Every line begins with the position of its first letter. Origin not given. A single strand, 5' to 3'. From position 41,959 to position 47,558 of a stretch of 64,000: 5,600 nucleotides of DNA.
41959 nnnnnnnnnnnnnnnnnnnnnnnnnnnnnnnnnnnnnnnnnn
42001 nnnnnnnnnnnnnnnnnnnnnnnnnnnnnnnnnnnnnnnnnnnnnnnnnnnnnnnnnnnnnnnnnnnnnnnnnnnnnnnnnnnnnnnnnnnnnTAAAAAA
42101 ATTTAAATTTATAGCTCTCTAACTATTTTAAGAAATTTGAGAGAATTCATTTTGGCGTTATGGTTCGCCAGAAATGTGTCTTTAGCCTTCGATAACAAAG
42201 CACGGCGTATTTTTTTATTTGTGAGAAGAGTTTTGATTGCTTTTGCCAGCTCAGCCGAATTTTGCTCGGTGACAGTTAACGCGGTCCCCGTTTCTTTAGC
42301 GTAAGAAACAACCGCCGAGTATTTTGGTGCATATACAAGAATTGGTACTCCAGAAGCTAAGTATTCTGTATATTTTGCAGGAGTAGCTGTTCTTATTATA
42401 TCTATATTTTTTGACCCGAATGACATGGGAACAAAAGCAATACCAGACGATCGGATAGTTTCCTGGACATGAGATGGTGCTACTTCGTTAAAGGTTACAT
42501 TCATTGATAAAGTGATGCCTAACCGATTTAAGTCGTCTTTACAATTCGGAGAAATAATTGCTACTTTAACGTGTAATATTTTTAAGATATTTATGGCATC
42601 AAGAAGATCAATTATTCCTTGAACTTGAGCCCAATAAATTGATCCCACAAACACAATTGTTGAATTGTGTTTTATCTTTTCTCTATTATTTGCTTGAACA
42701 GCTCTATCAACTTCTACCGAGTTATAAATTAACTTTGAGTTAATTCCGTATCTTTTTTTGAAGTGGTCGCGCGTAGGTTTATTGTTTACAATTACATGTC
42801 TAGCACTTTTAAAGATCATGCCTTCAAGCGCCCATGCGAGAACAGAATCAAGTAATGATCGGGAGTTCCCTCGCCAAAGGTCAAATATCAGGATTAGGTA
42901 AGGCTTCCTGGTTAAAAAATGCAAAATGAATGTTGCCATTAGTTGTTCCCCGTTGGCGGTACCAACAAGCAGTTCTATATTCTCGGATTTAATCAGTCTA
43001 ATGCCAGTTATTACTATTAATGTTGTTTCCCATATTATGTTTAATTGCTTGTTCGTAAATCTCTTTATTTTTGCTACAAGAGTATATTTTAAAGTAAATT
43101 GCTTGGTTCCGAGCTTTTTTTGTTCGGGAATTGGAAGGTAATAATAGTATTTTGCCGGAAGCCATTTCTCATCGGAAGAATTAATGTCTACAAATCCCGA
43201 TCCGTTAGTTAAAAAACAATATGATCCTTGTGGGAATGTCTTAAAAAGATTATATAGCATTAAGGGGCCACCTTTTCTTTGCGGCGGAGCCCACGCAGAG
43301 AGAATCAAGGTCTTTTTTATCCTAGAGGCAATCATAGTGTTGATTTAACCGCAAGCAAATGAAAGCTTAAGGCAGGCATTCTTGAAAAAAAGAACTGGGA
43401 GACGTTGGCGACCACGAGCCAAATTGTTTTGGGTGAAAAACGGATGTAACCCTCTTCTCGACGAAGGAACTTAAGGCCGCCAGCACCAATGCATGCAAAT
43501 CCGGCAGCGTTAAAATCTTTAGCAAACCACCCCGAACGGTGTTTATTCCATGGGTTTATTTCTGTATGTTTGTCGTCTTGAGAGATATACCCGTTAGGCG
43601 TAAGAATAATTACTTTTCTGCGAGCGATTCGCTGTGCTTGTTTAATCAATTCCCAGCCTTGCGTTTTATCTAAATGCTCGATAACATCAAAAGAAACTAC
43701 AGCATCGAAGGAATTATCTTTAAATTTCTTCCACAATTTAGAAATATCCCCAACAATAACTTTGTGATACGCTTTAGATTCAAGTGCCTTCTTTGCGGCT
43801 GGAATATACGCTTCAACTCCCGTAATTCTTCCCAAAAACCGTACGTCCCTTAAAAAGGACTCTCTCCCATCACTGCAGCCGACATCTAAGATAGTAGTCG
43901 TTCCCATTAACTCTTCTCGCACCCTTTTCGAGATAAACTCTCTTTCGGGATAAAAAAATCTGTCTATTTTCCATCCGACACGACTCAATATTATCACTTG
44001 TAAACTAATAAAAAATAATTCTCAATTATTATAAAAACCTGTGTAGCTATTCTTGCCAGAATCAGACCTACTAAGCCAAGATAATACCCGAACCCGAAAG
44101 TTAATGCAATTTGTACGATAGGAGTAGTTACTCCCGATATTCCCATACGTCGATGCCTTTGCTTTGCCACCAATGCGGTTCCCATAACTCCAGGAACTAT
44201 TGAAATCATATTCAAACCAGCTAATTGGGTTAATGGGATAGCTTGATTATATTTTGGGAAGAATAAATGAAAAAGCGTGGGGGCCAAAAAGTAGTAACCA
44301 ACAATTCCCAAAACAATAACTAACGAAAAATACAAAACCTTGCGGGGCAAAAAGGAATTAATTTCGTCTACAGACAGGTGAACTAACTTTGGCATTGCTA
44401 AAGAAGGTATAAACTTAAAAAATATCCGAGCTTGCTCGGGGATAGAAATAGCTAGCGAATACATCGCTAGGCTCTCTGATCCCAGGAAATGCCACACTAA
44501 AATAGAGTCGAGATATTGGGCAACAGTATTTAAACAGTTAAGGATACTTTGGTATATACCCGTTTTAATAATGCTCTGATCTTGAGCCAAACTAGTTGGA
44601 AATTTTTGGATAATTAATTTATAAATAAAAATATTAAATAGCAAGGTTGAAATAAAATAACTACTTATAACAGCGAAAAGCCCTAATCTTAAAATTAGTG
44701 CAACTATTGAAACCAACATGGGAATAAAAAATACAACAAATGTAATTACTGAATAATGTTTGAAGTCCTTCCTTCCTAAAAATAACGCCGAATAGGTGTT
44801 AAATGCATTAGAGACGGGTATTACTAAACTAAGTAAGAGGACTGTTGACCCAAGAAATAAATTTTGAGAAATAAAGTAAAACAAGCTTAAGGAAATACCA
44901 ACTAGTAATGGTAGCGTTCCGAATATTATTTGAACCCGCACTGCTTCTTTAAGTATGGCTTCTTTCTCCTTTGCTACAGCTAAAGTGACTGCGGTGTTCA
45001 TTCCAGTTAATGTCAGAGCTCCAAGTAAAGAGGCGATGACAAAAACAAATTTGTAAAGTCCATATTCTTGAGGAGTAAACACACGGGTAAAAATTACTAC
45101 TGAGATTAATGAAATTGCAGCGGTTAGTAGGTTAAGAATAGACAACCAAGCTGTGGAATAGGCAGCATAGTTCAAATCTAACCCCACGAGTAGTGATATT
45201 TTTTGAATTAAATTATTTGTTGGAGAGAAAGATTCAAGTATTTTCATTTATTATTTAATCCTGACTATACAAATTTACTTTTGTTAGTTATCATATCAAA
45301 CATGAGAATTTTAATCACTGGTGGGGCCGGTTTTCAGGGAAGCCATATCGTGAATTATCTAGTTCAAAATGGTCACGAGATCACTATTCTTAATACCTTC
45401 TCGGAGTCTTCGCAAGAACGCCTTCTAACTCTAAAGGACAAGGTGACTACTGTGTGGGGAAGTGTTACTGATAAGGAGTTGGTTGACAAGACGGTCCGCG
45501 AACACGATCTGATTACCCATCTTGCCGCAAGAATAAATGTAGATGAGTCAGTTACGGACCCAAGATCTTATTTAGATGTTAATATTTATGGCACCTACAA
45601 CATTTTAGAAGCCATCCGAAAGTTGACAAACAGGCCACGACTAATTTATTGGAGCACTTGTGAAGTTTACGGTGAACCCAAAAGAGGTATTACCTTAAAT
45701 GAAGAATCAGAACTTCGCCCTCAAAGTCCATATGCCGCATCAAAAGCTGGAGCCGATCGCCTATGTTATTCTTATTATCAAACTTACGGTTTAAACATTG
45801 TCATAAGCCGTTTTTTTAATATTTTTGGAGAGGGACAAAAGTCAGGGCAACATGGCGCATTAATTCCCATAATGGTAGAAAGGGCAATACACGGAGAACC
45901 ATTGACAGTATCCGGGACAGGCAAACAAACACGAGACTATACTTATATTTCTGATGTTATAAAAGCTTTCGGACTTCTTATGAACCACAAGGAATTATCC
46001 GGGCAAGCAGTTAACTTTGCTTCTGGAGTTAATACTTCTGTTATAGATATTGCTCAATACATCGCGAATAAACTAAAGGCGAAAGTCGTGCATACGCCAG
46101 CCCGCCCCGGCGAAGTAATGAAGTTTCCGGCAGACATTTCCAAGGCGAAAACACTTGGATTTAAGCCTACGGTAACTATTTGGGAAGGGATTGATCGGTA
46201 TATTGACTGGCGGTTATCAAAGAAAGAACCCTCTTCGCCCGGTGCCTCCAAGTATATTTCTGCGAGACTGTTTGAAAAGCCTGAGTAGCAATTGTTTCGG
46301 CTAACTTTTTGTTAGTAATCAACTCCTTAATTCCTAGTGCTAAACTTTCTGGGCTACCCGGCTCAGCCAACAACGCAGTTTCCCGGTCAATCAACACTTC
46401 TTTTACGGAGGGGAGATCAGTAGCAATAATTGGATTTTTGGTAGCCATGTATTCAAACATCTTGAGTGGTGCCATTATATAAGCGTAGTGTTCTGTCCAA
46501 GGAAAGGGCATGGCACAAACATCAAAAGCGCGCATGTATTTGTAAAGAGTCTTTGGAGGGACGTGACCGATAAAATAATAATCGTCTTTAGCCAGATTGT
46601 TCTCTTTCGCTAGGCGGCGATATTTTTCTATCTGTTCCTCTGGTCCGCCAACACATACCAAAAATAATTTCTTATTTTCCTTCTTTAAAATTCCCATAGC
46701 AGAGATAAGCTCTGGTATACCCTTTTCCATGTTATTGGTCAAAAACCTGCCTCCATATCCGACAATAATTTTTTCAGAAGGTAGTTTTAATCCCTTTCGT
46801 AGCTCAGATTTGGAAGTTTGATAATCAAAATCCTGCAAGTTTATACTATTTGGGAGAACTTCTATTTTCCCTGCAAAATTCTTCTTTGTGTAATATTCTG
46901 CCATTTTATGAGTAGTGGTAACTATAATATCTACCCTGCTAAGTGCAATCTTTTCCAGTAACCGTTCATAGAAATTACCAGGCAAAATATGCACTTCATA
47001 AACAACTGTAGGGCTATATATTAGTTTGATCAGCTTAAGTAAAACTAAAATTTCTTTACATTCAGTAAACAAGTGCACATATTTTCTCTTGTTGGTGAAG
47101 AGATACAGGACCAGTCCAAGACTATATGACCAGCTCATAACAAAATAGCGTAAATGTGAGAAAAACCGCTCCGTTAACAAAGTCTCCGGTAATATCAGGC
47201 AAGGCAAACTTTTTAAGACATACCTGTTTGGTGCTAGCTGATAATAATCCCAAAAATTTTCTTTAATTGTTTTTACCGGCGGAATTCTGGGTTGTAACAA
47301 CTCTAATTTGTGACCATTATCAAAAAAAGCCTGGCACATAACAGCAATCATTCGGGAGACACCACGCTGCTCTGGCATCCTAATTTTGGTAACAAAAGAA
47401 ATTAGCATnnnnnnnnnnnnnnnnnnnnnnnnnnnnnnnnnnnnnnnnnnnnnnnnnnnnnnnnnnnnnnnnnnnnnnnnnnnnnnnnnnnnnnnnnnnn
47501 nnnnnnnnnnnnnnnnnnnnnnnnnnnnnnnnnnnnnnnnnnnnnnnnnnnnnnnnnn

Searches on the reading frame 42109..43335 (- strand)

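Call 28: search_protein_families(library=pfam, proteins=[window:42109-43335:-], max_evalue=0.0001)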
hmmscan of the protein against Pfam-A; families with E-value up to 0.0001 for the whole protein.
window:42109-43335:- (408 aa): 4 families
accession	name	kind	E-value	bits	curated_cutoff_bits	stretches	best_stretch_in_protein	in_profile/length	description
PF13692.12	Glyco_trans_1_4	-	2.5e-10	41.2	27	1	226-373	3-142/142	Glycosyl transferases group 1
PF00534.26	Glycos_transf_1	-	5.2e-07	29.8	26.4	1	221-385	12-170/172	Glycosyl transferases group 1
PF13439.12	Glyco_transf_4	-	5.7e-06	26.9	28.5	1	113-211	66-170/170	Glycosyltransferase Family 4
PF13524.12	Glyco_trans_1_2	-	5.3e-05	23.6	25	1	285-395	35-136/144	Glycosyl transferase-like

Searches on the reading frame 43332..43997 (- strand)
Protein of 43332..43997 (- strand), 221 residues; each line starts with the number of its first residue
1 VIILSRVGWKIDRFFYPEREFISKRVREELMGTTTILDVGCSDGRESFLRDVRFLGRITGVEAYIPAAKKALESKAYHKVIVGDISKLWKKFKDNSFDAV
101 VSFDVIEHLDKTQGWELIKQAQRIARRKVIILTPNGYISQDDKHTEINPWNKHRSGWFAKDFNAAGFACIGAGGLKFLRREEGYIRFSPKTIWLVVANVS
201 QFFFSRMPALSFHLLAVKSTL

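Call 28: search_protein_families(library=pfam, proteins=[window:43332-43997:-], max_evalue=0.0001)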
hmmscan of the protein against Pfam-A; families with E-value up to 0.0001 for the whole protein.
window:43332-43997:- (221 aa): 5 families
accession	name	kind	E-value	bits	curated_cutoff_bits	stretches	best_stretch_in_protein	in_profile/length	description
PF08241.18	Methyltransf_11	-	3.6e-11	44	21.2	1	37-128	1-90/95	Methyltransferase domain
PF13649.12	Methyltransf_25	-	3.9e-09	37.5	27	1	36-126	1-94/97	Methyltransferase domain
PF13847.12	Methyltransf_31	-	1.4e-07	31.8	27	1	34-133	5-109/145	Methyltransferase domain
PF13489.12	Methyltransf_23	-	1.5e-06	28.5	27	1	34-143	24-128/164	Methyltransferase domain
PF07021.18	MetW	-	1.4e-05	25.3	21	1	31-135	12-111/193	Methionine biosynthesis protein MetW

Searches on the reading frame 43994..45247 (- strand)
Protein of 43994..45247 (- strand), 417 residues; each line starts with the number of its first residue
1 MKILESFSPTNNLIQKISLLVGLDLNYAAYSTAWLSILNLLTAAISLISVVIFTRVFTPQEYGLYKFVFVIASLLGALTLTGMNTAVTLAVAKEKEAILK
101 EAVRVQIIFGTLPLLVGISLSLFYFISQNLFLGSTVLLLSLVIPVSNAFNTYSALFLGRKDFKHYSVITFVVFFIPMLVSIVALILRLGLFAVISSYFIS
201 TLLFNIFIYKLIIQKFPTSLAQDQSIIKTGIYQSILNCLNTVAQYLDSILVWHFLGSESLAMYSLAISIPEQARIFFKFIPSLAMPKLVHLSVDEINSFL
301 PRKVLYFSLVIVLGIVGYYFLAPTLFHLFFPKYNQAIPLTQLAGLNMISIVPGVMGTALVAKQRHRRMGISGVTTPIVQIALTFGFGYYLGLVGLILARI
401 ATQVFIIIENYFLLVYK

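Call 5: search_protein_families(library=pfam, proteins=[window:43994-45247:-], max_evalue=0.01)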
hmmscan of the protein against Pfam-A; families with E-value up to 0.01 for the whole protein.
window:43994-45247:- (417 aa): 2 families
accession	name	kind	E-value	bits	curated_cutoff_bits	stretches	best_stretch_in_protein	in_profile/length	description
PF01943.22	Polysacc_synt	-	6.3e-16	59.1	28.2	1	31-269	4-250/274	Polysaccharide biosynthesis protein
PF13440.11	Polysacc_synt_3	-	5.1e-14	52.6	23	1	52-271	1-222/293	Polysaccharide biosynthesis protein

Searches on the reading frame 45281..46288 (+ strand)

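Call 5: search_protein_families(library=pfam, proteins=[window:45281-46288:+], max_evalue=0.01)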
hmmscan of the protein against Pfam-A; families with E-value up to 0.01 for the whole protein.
window:45281-46288:+ (335 aa): 9 families
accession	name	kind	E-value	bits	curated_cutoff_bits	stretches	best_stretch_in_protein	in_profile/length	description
PF16363.11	GDP_Man_Dehyd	-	8.4e-62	210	27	1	11-305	1-330/332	GDP-mannose 4,6 dehydratase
PF01370.27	Epimerase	-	2.3e-58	197.9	20.9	1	10-245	1-238/240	NAD dependent epimerase/dehydratase family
PF01073.25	3Beta_HSD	-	8.8e-24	84.4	22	1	11-230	1-225/280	3-beta hydroxysteroid dehydrogenase/isomerase family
PF04321.23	RmlD_sub_bind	-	8.4e-15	55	27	1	8-287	1-251/287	RmlD substrate binding domain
PF02719.21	Polysacc_synt_2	-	2.3e-13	50.4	20.2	1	10-278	1-267/293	Polysaccharide biosynthesis protein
PF07993.18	NAD_binding_4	-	1.7e-12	47.5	20.1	1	12-187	1-213/258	Male sterility protein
PF13460.12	NAD_binding_10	-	6e-08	33.2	27.2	1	14-161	1-130/184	NAD(P)H-binding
PF05368.20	NmrA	-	2.3e-06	27.9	27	1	8-80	3-75/298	NmrA-like family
PF00106.31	adh_short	-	0.0019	18.2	26.6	0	10-74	3-70/195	short chain dehydrogenase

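Call 77: search_protein_families(library=ncbifam, proteins=[window:45281-46288:+], max_evalue=0.01)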
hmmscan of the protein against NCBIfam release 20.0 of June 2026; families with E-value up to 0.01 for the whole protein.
window:45281-46288:+ (335 aa): 42 families (the best 25 are shown)
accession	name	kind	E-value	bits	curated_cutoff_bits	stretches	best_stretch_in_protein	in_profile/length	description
TIGR01181.1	dTDP_gluc_dehyt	equivalog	8.1e-66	222.3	365.1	1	9-315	1-315/321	dTDP-glucose 4,6-dehydratase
TIGR04180.1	EDH_00030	hypoth_equivalog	6.1e-57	192.9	475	1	10-292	1-289/297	NAD-dependent 4,6-dehydratase LegB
TIGR01179.1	galE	equivalog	2.5e-46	158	262.3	1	9-312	1-326/332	UDP-glucose 4-epimerase GalE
NF007490.0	PRK10084.1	subfamily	8.5e-35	120.4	649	1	8-316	1-339/361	dTDP-glucose 4,6-dehydratase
NF007582.0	PRK10217.1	equivalog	2e-34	119.2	698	1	9-314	3-334/355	dTDP-glucose 4,6-dehydratase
TIGR02197.1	heptose_epim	equivalog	1.1e-29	103.6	274.6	1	10-312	1-314/316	ADP-glyceromanno-heptose 6-epimerase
NF011728.1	PRK15181.1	equivalog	9.6e-29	100.5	760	1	4-315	12-341/348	Vi polysaccharide biosynthesis UDP-N-acetylglucosaminuronic acid C-4 epimerase TviC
NF007956.0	PRK10675.1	subfamily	5.6e-28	98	394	1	8-310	1-328/338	UDP-glucose 4-epimerase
TIGR02622.1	CDP_4_6_dhtase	equivalog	2.2e-27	96.1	278.45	1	6-312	3-331/352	CDP-glucose 4,6-dehydratase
NF042422.1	oxyalk_red_OleD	equivalog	3e-23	82.7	580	1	8-243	1-228/329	2-alkyl-3-oxoalkanoate reductase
NF043036.1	ErythonDh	equivalog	2.5e-21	76.2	325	1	8-165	1-163/321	D-erythronate dehydrogenase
NF008872.0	PRK11908.1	equivalog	3.5e-18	65.8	294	1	8-264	2-270/349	bifunctional UDP-4-keto-pentose/UDP-xylose synthase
NF047922.1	GDPFucSynFcl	equivalog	2.6e-17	63.2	500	1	7-315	2-305/308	GDP-L-fucose synthase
TIGR03466.1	HpnA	hypoth_equivalog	2.6e-17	62.7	367.65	1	8-175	1-164/327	hopanoid-associated sugar epimerase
TIGR01472.1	gmd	equivalog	9e-17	61.3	415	1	11-266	4-269/342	GDP-mannose 4,6-dehydratase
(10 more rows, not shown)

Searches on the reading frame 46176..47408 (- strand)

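Call 5: search_protein_families(library=pfam, proteins=[window:46176-47408:-], max_evalue=0.01)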
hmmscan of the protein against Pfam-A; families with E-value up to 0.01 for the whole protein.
window:46176-47408:- (410 aa): 5 families
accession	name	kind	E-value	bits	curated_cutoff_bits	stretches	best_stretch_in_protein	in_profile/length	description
PF00534.26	Glycos_transf_1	-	1.1e-23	84.1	26.4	1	200-378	2-170/172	Glycosyl transferases group 1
PF13692.12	Glyco_trans_1_4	-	2.4e-22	80.2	27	1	215-366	3-142/142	Glycosyl transferases group 1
PF13524.12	Glyco_trans_1_2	-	1.1e-11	45.3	25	1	276-395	28-143/144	Glycosyl transferase-like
PF13439.12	Glyco_transf_4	-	2.4e-08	34.6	28.5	1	16-192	3-169/170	Glycosyltransferase Family 4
PF13579.12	Glyco_trans_4_4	-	0.0027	18.5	29.7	1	145-187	115-157/158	Glycosyl transferase 4-like domain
